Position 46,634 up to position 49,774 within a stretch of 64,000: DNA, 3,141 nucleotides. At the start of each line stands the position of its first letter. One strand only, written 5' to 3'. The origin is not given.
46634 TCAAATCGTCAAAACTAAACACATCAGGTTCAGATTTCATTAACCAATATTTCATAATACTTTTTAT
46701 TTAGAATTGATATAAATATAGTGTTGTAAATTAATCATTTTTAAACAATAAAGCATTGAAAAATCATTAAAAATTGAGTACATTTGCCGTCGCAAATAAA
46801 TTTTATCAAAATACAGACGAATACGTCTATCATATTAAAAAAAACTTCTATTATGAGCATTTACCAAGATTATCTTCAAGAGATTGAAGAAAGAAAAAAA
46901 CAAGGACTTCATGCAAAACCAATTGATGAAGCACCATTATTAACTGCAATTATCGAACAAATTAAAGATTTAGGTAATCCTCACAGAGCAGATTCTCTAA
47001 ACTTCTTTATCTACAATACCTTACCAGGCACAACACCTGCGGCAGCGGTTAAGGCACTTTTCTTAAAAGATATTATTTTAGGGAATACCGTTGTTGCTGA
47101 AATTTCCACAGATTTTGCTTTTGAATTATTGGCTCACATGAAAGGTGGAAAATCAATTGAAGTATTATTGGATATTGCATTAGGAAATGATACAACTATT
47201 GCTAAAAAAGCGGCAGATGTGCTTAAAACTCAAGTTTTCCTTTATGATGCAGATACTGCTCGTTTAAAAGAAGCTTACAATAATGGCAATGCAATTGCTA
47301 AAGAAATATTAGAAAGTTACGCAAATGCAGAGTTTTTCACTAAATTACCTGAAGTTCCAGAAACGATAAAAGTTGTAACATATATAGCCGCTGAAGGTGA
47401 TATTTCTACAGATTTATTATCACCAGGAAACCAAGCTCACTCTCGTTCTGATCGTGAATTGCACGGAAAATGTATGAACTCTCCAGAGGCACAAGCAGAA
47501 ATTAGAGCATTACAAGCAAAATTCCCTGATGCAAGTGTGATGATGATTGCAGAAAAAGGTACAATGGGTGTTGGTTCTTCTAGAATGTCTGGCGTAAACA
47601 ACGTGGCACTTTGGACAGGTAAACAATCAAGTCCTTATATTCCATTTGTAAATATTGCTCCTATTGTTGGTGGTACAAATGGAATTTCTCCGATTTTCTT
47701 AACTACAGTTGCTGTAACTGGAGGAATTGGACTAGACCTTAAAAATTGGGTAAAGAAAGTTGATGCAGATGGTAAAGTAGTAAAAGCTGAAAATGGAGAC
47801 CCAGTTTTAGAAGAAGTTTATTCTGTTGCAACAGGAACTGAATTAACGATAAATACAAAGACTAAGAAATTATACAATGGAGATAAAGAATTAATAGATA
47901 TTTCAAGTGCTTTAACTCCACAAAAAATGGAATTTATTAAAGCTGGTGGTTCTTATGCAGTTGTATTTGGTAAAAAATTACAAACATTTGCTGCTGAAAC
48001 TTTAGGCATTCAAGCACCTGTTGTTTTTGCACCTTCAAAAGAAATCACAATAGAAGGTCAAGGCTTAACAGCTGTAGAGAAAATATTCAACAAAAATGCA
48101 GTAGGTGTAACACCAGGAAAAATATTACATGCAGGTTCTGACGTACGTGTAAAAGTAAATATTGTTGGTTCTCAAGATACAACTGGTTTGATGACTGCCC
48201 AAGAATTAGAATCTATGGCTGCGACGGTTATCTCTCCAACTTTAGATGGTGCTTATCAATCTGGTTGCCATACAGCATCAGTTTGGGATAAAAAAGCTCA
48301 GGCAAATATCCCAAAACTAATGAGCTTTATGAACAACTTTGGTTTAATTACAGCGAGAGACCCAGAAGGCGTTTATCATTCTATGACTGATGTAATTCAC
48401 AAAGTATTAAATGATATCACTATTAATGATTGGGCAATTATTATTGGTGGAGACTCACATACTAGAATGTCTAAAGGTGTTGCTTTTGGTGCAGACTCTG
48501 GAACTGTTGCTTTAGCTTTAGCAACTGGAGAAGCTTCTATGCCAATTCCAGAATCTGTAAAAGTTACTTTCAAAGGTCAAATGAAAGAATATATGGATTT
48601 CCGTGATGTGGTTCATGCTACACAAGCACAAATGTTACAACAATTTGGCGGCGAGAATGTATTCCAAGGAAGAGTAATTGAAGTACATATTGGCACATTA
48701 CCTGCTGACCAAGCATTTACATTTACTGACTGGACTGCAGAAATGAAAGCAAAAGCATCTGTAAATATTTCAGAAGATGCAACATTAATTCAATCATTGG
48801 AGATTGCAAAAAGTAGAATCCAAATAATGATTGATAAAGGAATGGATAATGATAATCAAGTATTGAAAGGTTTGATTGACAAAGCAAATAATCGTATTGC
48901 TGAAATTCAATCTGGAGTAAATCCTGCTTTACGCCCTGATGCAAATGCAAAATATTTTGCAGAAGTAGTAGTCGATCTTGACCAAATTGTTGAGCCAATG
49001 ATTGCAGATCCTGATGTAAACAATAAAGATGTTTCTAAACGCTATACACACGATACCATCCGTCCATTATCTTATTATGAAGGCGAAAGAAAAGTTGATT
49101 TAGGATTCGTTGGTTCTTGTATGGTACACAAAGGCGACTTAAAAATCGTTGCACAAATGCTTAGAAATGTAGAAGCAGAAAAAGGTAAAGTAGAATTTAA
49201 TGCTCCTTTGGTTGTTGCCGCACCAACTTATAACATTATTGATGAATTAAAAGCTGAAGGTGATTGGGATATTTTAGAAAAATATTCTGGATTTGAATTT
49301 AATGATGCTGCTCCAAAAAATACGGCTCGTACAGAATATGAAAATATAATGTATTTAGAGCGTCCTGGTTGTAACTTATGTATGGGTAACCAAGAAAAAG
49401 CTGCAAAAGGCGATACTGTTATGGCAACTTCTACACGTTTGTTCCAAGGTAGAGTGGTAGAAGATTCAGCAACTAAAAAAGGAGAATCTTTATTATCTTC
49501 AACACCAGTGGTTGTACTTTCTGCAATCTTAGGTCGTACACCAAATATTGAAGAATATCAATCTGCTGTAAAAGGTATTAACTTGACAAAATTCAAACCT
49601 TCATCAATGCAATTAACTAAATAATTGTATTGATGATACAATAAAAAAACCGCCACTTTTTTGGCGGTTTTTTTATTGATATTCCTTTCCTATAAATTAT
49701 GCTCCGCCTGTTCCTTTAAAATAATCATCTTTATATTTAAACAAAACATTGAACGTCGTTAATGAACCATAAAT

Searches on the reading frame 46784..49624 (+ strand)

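Call 35: search_protein_families(library=pfam, proteins=[window:46784-49624:+], max_evalue=0.0001)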
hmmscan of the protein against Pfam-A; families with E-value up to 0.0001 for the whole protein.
window:46784-49624:+ (946 aa): 3 families
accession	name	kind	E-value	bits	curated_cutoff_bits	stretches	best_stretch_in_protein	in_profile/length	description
PF06434.19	Aconitase_2_N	-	6.9e-59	199.4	27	1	199-428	2-204/204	Aconitate hydratase 2 N-terminus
PF00330.25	Aconitase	-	2.9e-50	172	28.7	1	432-917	1-463/463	Aconitase family (aconitate hydratase)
PF11791.14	Aconitase_B_N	-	4.3e-43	147.4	25.8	1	29-185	1-153/153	Aconitate B N-terminal domain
